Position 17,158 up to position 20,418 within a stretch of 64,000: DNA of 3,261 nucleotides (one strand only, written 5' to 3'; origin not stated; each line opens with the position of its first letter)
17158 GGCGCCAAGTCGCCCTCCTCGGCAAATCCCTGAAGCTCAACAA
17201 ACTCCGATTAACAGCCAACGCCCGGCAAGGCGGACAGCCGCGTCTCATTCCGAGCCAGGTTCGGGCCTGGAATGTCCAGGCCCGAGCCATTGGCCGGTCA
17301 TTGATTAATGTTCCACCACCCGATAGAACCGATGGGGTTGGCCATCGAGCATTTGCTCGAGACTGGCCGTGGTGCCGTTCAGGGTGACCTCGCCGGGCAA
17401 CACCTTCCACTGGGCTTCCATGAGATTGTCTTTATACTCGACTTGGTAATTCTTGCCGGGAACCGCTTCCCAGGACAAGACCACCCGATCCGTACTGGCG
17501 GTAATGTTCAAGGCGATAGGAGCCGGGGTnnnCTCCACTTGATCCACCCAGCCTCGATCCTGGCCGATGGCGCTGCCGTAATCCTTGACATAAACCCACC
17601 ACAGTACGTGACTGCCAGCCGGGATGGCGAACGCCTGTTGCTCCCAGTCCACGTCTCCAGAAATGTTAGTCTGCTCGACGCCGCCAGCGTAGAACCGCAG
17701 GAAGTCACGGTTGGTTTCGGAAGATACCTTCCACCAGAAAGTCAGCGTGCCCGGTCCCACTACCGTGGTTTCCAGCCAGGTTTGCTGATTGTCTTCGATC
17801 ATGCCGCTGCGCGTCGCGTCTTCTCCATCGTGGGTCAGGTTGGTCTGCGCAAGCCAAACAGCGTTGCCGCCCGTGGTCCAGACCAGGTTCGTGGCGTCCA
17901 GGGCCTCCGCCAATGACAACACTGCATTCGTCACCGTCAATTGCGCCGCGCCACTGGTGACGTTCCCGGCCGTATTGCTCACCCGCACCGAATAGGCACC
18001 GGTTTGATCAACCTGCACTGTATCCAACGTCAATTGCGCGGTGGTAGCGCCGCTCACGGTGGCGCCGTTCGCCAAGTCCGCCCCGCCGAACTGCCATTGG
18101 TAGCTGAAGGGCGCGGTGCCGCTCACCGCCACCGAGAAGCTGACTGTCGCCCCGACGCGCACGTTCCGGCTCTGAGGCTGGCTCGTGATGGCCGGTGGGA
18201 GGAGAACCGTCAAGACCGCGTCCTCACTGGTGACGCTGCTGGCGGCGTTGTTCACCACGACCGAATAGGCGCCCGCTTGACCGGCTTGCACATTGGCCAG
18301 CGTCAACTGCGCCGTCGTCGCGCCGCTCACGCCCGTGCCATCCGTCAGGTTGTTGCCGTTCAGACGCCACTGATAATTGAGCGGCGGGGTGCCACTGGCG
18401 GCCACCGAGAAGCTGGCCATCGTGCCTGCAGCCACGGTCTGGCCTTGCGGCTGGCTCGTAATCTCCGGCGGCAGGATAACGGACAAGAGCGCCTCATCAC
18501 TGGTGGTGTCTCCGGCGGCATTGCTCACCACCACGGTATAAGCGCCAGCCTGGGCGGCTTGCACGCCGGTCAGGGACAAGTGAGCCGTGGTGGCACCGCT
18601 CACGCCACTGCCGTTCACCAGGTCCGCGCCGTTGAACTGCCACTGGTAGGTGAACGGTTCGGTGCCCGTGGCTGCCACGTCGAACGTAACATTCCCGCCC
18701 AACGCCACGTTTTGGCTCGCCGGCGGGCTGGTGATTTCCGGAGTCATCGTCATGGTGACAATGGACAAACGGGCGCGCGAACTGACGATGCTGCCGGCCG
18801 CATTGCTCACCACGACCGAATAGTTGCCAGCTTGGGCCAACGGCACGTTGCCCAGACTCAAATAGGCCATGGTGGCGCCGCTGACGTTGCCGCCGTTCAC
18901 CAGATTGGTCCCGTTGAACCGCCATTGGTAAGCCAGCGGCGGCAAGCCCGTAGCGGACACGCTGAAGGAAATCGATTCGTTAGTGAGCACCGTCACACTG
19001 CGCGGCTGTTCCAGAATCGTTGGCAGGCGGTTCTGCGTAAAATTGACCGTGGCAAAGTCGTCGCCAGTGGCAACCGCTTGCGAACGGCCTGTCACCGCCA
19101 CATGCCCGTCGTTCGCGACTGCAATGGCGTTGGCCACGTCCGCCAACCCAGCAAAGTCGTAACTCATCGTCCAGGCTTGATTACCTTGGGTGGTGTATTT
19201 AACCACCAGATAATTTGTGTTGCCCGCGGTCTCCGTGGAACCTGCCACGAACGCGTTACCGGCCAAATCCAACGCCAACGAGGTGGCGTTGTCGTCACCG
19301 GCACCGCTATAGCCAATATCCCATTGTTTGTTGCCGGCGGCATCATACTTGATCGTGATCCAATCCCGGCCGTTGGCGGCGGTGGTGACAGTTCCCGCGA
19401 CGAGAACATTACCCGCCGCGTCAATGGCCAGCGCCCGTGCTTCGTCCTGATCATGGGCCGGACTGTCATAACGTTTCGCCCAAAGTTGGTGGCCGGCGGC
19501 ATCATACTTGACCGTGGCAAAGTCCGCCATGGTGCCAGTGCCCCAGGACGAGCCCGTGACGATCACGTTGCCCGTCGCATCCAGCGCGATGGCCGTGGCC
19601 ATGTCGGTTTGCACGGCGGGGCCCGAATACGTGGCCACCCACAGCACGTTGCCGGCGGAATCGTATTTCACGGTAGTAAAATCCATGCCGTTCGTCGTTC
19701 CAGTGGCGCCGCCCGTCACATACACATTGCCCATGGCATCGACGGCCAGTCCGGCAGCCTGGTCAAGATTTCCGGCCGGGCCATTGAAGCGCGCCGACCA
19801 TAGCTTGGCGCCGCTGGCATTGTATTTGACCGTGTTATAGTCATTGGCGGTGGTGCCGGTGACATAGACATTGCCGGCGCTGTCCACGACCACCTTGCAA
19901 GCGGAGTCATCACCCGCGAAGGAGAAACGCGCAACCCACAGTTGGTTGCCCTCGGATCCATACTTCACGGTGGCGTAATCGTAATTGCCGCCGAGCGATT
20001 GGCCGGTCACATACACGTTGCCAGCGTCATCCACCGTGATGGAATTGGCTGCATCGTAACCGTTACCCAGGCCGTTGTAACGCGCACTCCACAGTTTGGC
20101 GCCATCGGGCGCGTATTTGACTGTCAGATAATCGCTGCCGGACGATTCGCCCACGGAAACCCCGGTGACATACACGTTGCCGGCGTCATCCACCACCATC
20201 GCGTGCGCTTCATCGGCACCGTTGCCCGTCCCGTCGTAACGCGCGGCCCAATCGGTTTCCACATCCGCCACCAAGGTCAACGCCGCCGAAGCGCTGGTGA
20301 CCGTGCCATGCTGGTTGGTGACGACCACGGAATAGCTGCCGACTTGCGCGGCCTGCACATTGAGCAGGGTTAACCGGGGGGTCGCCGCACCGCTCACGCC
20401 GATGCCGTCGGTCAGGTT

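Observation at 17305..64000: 46.7-kb co-directional block of giant modular exoprotein genes sharing one module vocabulary: candidate undescribed surface/extracellular scaffold system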

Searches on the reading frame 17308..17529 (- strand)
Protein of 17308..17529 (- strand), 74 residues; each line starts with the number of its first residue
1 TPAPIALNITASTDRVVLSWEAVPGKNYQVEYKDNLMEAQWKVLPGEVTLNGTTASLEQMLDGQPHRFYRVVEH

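Call 37: search_protein_families(library=pfam, proteins=[window:17308-17529:-], max_evalue=10)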
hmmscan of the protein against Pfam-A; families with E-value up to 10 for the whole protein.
window:17308-17529:- (74 aa): 2 families
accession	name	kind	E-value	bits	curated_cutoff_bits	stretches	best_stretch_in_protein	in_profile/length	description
PF01108.23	Tissue_fac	-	0.0088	16.3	27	1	2-57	23-81/107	Tissue factor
PF00041.27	fn3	-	0.045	14.4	25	1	7-60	6-56/84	Fibronectin type III domain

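Call 41: search_protein_representatives(alignment_id=A3)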
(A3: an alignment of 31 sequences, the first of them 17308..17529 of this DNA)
Query: 31 sequences, 75 profile positions. Proteins with E-value up to 0.001 (for the whole library): 47096; up to 1e-10: 3617; up to 1e-30: 81. The best 150 are listed.
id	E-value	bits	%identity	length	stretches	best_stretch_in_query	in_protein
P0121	4.3e-91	314.9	-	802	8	8-74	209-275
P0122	3.6e-64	228.7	-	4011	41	4-73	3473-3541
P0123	4.2e-62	222.1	-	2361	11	3-72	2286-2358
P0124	5.5e-62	221.7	-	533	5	2-72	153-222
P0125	1.0e-60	217.6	-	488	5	3-72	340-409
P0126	1.3e-56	204.5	-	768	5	4-73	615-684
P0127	4.3e-56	202.8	-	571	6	14-72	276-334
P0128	1.3e-55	201.2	-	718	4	4-72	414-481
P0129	2.4e-53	194.0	-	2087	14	3-72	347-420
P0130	2.7e-51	187.4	-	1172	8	3-72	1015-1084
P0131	1.3e-50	185.3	-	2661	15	2-72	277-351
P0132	2.4e-49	181.2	-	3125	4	2-72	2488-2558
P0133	3.6e-49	180.6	-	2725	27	3-73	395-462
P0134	4.2e-48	177.2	-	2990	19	6-72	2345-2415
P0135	4.9e-48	177.0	-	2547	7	5-73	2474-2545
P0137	6.0e-48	176.7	-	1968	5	10-73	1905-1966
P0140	4.2e-47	174.0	-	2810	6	2-72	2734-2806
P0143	4.9e-46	170.6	-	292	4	3-73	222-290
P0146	4.0e-44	164.4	-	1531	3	5-73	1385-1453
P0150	3.5e-42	158.2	-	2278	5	5-72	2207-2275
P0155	5.6e-39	148.0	-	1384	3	3-72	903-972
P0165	4.9e-36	138.5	-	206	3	3-73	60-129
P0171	3.1e-34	132.8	-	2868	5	7-73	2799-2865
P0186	3.1e-32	126.4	-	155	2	11-75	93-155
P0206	1.4e-30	121.1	-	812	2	11-75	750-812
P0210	4.5e-30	119.4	-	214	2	7-75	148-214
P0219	5.6e-29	115.9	-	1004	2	8-75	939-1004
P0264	8.4e-27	109.0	-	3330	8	10-72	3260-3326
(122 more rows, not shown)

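Call 46: search_protein_families(library=pfam, proteins=[P0121, P0124, P0125, P0143, P0186, P0210, P0165], max_evalue=0.1)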
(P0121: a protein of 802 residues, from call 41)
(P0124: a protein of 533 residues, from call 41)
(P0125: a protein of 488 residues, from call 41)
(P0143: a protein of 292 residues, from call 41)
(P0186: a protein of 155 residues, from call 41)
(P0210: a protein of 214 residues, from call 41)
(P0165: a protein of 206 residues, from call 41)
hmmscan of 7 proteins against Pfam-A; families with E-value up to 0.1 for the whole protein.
P0121 (802 aa): 8 families
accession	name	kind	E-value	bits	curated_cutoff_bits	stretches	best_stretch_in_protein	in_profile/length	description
PF23972.1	DUF7298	-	1.5e-09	38.3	27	1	592-634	37-78/167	Domain of unknown function (DUF7298)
PF01108.23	Tissue_fac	-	9.6e-07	29.1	27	0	446-471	40-68/107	Tissue factor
PF05641.18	Agenet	-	2.9e-05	24.9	27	0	668-694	20-45/61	Agenet domain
PF17116.11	T9SS_plug_1st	-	7.5e-05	23.1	23.9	0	287-324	19-56/126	Type 9 secretion system plug protein 1st domain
PF21506.2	Knl-2-like_dom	-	0.0012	19.1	27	0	306-331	16-40/54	Kinetochore null protein 2-like domain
PF00116.26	COX2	-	0.0015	18.8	22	0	441-461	72-92/120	Cytochrome C oxidase subunit II, periplasmic domain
PF07193.17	DUF1408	-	0.04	14.1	27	0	663-685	30-52/75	Protein of unknown function (DUF1408)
PF06701.19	MIB_HERC2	-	0.044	14.1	33.5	0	569-610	21-57/66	Mib_herc2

P0124 (533 aa): 3 families
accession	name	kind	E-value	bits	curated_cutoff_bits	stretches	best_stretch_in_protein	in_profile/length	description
PF17963.7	Big_9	-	9.1e-11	42.9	23.6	1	56-144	3-88/89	Bacterial Ig domain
PF17892.7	Cadherin_5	-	9.9e-08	32.2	26.5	1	56-146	4-97/98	Cadherin-like domain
PF25291.1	CGLA_C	-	0.0078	16.7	27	0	254-288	44-78/79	Lambda-carrageenase C-terminal domain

P0125 (488 aa): 4 families
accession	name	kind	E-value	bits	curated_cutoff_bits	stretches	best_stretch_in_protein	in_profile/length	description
PF00041.27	fn3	-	5.5e-07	30.1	25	1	28-101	9-78/84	Fibronectin type III domain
PF16656.11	Pur_ac_phosph_N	-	8.2e-07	29.9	30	0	49-92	27-82/93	Purple acid Phosphatase, N-terminal domain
PF01108.23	Tissue_fac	-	0.00018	21.8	27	0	203-260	38-97/107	Tissue factor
PF25814.1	fn3_SORL1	-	0.0015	19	27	0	191-267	7-79/90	SORL1-like, fn3 domain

P0143 (292 aa): 6 families
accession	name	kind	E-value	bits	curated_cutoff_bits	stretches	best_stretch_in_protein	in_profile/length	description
PF22633.2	F5_F8_type_C_2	-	1e-07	32.9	27.8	0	87-124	49-86/91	NedA-like, galactose-binding domain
PF00754.31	F5_F8_type_C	-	1.7e-07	31.8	28.2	0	11-36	64-88/127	F5/8 type C domain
PF13163.11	DUF3999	-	0.0042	16.8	30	0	146-188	117-162/424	Protein of unknown function (DUF3999)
PF18657.6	YDG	-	0.0065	17.1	25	0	160-177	67-84/85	YDG domain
PF22632.2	BphC_D1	-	0.015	15.5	27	0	171-190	3-22/51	Dihydroxybiphenyl dioxygenase BphC D1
PF03190.21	Thioredox_DsbH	-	0.052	13.9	27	0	244-267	7-30/163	Protein of unknown function, DUF255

P0186 (155 aa): 1 family
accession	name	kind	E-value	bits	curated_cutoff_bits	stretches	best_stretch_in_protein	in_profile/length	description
PF13163.11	DUF3999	-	0.018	14.6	30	0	97-127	128-161/424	Protein of unknown function (DUF3999)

P0210 (214 aa): 0 families

P0165 (206 aa): 5 families
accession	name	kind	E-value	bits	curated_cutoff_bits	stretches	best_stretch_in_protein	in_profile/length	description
PF13163.11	DUF3999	-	2.2e-05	24.3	30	0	73-138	129-202/424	Protein of unknown function (DUF3999)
PF02471.22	OspE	-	9.7e-05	23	25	0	90-130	10-50/107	Borrelia outer surface protein E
PF22633.2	F5_F8_type_C_2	-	0.0017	19.4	27.8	0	82-117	47-82/91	NedA-like, galactose-binding domain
PF18099.7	CBM_35_2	-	0.017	15.6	23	0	71-106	52-87/112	Carbohydrate binding module (family 35)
PF22591.2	eIF3a_PCI_TPR-like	-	0.092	12.2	27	0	38-91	329-384/390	eIF3a, PCI domain, TPR-like region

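Call 47: list_cluster_members(proteins=[P0121, P0124, P0123, P0135, P0186, P0210, P0143, P0004, P0117, P0132])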
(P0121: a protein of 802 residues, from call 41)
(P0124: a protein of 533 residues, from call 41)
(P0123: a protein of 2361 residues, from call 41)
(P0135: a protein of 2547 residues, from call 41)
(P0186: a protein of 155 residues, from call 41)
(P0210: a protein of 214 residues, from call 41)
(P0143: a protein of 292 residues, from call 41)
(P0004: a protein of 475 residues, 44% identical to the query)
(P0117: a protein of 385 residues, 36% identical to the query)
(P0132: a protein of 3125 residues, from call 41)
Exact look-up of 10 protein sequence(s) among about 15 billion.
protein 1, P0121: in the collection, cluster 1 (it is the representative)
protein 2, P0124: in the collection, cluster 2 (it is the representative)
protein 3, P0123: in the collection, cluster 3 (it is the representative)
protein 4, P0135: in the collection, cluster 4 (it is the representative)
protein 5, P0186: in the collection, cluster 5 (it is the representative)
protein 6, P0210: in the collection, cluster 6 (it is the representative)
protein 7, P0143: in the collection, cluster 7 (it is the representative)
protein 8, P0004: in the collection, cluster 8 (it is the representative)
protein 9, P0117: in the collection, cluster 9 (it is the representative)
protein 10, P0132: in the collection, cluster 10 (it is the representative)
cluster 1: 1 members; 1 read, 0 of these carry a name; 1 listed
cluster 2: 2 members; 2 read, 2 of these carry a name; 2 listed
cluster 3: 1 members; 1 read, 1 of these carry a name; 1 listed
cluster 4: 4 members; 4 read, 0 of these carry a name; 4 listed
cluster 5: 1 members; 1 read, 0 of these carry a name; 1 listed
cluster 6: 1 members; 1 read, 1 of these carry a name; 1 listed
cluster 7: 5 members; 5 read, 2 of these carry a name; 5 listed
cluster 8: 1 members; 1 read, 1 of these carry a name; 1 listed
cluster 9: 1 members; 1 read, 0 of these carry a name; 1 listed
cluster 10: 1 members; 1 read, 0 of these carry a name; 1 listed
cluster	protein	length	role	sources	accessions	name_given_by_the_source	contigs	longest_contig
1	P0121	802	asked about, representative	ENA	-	-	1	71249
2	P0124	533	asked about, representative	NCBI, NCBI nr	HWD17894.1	MAG TPA: cadherin-like domain-containing protein [Verrucomicrobiae bacterium] | cadherin-like domain-containing protein [Verrucomicrobiae bacterium]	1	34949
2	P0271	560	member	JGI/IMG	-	hypothetical protein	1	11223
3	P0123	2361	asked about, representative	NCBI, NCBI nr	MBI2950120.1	MAG: proprotein convertase P-domain-containing protein, partial [Verrucomicrobia ... | proprotein convertase P-domain-containing protein [Verrucomicrobiota bacterium]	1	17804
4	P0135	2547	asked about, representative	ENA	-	-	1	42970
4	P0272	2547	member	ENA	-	-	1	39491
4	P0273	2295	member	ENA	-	-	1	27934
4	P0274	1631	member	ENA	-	-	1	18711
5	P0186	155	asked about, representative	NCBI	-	-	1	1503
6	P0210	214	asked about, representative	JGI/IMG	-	hypothetical protein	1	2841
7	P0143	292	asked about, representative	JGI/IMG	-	-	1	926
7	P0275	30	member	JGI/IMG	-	hypothetical protein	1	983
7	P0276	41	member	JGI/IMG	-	two-component system response regulator GlrR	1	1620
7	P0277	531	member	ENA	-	-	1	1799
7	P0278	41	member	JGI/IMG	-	-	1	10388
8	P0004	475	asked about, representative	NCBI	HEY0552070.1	MAG TPA: immunoglobulin domain-containing protein, partial [Verrucomicrobiae bacterium]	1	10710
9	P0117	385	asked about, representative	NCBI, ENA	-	-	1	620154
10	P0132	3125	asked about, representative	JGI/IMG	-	-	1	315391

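Call 86: list_cluster_members(proteins=[P0128, P0137, P0140, P0146, P0150, P0155, P0171, P0206, P0219, P0264])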
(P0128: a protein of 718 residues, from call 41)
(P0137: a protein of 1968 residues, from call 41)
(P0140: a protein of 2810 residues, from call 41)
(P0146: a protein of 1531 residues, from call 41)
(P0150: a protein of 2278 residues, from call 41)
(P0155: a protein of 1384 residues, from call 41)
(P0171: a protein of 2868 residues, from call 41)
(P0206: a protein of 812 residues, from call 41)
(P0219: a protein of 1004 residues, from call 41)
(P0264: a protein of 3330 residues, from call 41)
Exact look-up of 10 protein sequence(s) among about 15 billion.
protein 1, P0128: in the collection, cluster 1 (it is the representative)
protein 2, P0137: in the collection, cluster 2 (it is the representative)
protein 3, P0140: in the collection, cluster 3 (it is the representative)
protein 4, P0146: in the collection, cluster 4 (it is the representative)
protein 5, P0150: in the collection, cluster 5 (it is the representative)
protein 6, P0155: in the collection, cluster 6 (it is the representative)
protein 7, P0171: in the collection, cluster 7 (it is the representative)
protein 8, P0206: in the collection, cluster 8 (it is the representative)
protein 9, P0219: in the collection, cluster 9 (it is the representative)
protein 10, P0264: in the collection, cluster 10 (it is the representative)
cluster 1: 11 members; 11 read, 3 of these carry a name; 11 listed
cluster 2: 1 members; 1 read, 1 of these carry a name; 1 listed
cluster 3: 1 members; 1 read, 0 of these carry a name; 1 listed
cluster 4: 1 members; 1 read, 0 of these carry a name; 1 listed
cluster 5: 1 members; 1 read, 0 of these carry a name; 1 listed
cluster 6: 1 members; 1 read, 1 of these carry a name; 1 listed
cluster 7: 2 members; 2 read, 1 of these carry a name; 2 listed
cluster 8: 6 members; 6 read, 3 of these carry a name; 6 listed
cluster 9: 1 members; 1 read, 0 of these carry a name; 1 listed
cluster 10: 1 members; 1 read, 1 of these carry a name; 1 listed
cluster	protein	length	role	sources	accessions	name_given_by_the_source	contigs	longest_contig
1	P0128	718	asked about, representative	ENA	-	-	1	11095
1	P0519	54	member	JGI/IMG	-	nitric-oxide synthase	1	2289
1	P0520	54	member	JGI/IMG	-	nitric-oxide synthase, brain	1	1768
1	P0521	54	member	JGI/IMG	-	nitric-oxide synthase, brain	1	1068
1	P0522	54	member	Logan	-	-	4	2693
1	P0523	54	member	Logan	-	-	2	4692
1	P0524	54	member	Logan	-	-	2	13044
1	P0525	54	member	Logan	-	-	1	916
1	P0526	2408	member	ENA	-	-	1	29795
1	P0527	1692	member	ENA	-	-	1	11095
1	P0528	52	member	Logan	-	-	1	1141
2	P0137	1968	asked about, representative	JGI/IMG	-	internalin A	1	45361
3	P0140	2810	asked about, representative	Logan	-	-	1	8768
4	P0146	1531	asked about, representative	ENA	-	-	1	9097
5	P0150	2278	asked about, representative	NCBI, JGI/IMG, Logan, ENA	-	-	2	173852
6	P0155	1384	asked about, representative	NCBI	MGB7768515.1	MAG: YDG domain-containing protein [Verrucomicrobiia bacterium]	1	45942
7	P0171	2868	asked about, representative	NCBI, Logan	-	-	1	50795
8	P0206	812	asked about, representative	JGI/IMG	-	hypothetical protein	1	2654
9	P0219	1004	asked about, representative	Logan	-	-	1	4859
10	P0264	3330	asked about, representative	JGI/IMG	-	subtilisin-like proprotein convertase family protein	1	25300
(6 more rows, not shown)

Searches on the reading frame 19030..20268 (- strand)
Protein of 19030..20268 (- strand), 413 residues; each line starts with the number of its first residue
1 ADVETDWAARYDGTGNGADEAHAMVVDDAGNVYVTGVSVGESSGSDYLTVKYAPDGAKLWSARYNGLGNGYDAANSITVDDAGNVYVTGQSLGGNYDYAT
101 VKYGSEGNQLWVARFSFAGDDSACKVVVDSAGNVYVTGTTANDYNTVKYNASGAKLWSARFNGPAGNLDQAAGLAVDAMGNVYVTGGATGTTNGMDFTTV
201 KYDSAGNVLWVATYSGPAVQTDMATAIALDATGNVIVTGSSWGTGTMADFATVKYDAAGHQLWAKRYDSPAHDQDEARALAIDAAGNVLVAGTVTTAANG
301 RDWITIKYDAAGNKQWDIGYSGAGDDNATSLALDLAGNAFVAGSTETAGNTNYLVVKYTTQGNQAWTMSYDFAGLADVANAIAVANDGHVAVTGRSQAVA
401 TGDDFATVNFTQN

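Call 49: search_protein_families(library=pfam, proteins=[window:19030-20268:-], max_evalue=0.01)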
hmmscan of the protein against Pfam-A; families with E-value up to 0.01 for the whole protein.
window:19030-20268:- (413 aa): 3 families
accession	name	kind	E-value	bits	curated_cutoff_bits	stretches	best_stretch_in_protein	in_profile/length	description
PF06739.17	SBBP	-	7.8e-30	103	20.5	5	111-144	2-37/38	Beta-propeller repeat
PF01436.27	NHL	-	6.1e-05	23.3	20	0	168-185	1-18/28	NHL repeat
PF07494.17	Reg_prop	-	0.00072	19.9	20.4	0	195-214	5-23/24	Two component regulator propeller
